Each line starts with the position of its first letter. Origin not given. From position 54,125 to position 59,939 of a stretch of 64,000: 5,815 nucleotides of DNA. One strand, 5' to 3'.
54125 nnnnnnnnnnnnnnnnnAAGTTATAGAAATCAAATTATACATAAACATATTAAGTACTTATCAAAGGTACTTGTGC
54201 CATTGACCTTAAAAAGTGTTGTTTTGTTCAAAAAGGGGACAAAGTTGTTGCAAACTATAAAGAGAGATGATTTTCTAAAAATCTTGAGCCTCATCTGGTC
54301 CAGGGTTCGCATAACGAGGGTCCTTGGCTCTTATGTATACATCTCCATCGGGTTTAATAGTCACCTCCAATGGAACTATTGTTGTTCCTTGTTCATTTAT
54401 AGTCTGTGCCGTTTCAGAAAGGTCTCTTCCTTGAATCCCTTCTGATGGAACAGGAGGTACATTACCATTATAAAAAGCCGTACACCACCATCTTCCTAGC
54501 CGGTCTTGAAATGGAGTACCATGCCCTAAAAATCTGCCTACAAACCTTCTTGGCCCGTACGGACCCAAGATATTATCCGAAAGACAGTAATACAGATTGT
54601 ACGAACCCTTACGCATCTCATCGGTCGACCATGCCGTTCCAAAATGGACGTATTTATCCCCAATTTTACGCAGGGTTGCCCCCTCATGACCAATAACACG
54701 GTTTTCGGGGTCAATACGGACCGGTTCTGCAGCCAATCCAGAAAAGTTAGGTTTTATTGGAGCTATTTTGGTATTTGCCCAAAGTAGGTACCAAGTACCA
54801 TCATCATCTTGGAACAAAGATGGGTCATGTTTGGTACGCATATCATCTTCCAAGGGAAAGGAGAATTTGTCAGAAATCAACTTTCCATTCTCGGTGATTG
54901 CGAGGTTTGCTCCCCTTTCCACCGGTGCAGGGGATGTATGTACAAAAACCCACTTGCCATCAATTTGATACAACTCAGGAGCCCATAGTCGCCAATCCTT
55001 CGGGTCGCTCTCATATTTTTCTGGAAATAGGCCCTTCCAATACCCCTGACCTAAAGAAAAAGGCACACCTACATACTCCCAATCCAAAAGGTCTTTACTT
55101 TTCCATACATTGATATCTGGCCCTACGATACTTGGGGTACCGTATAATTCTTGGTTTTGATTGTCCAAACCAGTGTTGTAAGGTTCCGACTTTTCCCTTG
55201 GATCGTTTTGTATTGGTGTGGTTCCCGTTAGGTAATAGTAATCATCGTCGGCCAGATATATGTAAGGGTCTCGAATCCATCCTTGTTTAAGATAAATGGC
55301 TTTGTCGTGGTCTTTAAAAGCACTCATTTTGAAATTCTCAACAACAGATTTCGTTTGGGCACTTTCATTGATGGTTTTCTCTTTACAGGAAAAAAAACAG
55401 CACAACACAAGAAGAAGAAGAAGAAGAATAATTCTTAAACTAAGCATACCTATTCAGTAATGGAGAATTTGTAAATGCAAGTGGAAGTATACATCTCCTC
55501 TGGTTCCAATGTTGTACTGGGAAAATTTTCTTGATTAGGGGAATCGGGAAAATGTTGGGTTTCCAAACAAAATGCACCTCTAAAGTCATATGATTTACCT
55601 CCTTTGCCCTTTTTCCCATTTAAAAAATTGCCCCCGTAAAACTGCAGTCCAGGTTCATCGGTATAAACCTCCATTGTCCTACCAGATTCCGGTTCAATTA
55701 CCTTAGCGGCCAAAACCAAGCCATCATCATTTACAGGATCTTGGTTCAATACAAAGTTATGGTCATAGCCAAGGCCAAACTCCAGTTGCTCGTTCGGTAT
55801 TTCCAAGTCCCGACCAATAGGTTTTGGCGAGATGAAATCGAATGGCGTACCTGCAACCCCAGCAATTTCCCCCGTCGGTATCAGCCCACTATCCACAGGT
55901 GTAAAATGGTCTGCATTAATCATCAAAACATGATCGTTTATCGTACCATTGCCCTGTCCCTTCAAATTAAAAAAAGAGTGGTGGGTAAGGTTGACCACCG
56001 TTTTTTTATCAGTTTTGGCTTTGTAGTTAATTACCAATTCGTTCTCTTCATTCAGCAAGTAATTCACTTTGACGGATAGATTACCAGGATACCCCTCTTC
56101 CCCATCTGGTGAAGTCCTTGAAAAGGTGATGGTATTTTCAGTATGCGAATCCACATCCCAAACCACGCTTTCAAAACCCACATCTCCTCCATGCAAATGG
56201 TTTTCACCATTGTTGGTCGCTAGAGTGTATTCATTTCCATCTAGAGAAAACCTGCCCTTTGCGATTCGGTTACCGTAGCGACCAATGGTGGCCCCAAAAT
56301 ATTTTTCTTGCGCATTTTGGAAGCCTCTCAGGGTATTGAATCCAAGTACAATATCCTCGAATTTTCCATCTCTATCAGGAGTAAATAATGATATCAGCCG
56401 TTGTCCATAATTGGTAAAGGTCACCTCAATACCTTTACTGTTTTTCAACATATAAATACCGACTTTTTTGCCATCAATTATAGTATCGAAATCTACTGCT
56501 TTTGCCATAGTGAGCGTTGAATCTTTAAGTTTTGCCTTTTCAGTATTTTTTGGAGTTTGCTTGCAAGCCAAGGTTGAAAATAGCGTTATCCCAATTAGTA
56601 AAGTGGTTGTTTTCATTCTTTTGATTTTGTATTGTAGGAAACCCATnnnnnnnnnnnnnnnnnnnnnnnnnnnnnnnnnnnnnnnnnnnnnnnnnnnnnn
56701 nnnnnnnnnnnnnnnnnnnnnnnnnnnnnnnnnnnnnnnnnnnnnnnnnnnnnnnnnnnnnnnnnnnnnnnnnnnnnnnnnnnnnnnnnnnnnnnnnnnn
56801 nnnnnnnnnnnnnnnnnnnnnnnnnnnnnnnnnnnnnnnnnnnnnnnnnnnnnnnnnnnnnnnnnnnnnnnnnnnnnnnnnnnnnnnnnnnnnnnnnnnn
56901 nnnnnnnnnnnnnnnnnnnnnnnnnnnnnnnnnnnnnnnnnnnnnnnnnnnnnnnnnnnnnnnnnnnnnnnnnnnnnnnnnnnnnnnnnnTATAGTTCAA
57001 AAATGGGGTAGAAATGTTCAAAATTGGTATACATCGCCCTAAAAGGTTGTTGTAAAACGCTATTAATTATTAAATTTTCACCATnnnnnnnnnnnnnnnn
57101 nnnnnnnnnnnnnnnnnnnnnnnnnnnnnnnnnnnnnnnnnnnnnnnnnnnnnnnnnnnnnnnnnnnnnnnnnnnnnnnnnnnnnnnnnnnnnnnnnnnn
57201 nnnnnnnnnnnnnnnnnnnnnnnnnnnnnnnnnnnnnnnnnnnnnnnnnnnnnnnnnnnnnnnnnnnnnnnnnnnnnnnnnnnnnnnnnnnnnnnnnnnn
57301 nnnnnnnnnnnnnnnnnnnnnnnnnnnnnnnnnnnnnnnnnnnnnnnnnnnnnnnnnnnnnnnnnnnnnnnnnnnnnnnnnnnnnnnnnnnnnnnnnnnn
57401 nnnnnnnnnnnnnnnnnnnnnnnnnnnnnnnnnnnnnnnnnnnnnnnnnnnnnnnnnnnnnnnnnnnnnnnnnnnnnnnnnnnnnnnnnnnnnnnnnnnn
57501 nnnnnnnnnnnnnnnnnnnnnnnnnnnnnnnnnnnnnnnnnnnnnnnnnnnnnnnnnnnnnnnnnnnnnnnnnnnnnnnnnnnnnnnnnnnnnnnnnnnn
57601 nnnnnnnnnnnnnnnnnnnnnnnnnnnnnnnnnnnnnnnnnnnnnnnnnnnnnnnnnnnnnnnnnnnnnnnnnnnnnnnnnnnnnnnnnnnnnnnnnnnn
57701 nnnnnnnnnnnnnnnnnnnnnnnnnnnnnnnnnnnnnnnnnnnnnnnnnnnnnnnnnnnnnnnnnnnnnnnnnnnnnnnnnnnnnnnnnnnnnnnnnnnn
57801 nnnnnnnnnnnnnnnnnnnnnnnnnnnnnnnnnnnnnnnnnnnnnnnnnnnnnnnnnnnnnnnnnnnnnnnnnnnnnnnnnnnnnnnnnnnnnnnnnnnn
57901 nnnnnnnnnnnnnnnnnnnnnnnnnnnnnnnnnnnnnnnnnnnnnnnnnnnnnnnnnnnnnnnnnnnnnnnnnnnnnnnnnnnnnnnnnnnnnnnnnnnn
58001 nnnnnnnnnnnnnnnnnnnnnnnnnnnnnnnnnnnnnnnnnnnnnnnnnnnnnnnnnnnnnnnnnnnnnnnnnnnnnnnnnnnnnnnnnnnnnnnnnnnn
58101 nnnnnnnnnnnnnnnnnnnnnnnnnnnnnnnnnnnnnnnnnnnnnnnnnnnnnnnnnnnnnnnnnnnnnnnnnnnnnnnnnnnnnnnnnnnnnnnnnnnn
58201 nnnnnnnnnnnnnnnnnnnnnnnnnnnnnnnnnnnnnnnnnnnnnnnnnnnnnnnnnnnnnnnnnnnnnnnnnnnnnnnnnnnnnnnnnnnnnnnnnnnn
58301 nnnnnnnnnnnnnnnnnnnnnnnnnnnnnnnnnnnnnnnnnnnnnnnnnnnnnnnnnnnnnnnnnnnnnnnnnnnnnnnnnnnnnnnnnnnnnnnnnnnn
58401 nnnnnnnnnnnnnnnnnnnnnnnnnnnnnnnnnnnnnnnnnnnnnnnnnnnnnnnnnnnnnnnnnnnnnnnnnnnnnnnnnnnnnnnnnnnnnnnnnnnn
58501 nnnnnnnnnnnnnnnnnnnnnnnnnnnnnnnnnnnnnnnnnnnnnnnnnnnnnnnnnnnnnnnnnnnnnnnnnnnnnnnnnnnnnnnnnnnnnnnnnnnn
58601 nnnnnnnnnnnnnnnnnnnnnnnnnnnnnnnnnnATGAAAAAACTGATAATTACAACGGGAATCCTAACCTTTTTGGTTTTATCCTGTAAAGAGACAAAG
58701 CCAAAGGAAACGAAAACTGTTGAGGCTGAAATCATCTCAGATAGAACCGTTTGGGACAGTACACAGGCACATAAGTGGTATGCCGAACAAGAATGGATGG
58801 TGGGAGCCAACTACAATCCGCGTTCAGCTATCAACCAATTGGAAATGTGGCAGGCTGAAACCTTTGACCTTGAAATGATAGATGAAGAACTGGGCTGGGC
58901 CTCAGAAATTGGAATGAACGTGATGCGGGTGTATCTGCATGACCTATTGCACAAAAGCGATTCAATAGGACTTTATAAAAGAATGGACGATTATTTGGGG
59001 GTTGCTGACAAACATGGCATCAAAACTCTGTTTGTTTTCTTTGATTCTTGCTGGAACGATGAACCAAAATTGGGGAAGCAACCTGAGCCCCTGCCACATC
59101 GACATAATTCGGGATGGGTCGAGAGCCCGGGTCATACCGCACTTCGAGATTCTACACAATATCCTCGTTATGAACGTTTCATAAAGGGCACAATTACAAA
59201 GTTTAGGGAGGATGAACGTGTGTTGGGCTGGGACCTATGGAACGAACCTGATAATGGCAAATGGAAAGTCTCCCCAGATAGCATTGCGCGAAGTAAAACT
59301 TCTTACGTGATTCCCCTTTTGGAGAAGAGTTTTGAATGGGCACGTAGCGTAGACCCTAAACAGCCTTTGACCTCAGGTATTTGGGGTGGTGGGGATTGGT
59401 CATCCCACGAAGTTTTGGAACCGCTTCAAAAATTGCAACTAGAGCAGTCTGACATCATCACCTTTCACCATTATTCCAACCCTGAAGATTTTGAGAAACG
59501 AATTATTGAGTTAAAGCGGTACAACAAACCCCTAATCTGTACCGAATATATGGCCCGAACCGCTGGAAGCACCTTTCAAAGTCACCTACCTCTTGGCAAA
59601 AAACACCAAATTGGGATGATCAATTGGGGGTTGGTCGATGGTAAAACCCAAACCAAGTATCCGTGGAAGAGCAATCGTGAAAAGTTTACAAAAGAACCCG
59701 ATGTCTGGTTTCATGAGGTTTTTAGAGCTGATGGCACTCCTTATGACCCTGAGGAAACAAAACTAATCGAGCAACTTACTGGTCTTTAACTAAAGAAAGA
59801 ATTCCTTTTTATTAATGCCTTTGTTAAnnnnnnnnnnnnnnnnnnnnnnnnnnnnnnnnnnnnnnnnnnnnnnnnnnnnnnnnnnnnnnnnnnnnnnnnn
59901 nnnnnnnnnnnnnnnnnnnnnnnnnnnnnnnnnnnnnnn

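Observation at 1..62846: Large PUL that appears built for sulfated beta-L-arabinopyranan/galactan of green algae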

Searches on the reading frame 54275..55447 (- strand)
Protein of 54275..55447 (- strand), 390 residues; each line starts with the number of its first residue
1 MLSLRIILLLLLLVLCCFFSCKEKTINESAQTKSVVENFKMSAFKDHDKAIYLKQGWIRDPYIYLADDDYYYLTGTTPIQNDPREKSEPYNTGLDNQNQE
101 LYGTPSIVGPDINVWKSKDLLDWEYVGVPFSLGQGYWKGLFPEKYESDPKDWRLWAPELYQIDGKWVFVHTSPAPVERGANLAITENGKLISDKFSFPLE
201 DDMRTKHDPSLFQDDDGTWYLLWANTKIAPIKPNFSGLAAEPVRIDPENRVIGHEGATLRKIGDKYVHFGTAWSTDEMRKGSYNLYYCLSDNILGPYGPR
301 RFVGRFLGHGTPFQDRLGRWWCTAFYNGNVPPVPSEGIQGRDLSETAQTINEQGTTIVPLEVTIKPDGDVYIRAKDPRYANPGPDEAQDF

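Call 8: search_protein_families(library=pfam, proteins=[window:54275-55447:-], max_evalue=0.001)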
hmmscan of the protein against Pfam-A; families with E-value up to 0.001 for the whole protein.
window:54275-55447:- (390 aa): 1 family
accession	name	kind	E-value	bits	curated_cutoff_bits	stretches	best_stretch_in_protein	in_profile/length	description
PF04616.20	Glyco_hydro_43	-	4.6e-20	72.6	32.2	1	56-300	8-224/288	Glycosyl hydrolases family 43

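Call 15: search_protein_families(library=ncbifam, proteins=[window:54275-55447:-], max_evalue=0.01)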
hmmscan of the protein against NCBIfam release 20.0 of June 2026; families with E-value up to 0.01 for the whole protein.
window:54275-55447:- (390 aa): 0 families

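Call 33: search_solved_structures(query=window:54275-55447:-, max_evalue=0.001)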
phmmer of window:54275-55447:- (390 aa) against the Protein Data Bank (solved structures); distinct sequences matched with E-value up to 0.001: 5.
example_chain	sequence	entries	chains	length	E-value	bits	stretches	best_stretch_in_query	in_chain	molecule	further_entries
6mly_A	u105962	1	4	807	2.8e-08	36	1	201-327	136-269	Bifunctional GH43-CE protein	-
7k1r_A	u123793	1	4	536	0.00035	22.5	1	109-223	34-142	Beta xylosidase GH43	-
8uws_C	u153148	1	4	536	0.00035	22.5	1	109-223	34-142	Beta-xylosidase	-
2exk_A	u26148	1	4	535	0.00047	22.1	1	110-222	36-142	beta-D-xylosidase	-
2exi_A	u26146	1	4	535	0.001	21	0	110-222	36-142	beta-D-xylosidase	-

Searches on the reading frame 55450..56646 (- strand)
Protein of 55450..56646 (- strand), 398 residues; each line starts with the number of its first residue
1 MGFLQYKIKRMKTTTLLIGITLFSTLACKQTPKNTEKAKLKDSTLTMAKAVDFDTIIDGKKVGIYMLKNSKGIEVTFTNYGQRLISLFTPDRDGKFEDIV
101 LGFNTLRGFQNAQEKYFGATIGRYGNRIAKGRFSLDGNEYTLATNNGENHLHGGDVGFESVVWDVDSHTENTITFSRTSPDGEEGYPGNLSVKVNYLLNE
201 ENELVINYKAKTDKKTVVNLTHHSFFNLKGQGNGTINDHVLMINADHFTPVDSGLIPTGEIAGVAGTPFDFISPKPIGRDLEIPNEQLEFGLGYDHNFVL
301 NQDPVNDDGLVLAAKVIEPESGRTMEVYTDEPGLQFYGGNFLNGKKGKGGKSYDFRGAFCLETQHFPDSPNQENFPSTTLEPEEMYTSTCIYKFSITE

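Call 8: search_protein_families(library=pfam, proteins=[window:55450-56646:-], max_evalue=0.001)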
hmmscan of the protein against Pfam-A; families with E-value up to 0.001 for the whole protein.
window:55450-56646:- (398 aa): 1 family
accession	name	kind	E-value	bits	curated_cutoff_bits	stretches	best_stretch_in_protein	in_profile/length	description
PF01263.26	Aldose_epim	-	1e-90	304.6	27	1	65-393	3-299/299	Aldose 1-epimerase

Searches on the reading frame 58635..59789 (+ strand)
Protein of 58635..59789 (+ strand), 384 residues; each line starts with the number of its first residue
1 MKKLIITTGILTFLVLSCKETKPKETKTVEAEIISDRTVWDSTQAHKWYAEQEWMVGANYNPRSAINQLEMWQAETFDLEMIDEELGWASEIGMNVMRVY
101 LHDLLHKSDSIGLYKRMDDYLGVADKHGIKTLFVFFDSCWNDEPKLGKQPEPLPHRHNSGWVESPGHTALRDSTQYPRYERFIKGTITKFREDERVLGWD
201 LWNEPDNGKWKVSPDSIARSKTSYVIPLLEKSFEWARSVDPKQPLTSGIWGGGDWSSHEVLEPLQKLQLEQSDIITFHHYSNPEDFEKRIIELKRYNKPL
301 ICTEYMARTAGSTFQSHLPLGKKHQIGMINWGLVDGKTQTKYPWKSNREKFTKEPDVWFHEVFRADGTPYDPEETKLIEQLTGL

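Call 8: search_protein_families(library=pfam, proteins=[window:58635-59789:+], max_evalue=0.001)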
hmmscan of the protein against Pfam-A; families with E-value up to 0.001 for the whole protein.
window:58635-59789:+ (384 aa): 0 families

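Call 15: search_protein_families(library=ncbifam, proteins=[window:58635-59789:+], max_evalue=0.01)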
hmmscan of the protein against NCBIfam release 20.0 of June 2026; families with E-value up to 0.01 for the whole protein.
window:58635-59789:+ (384 aa): 0 families

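Call 75: search_protein_families(library=pfam, proteins=[window:58635-59789:+], max_evalue=10)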
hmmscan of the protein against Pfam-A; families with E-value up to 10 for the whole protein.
window:58635-59789:+ (384 aa): 2 families
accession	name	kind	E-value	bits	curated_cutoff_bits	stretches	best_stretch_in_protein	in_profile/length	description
PF00331.26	Glyco_hydro_10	-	0.0024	17.6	22.1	1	156-245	85-167/311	Glycosyl hydrolase family 10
PF02836.23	Glyco_hydro_2_C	-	0.047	13.3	21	1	233-312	146-217/302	Glycosyl hydrolases family 2, TIM barrel domain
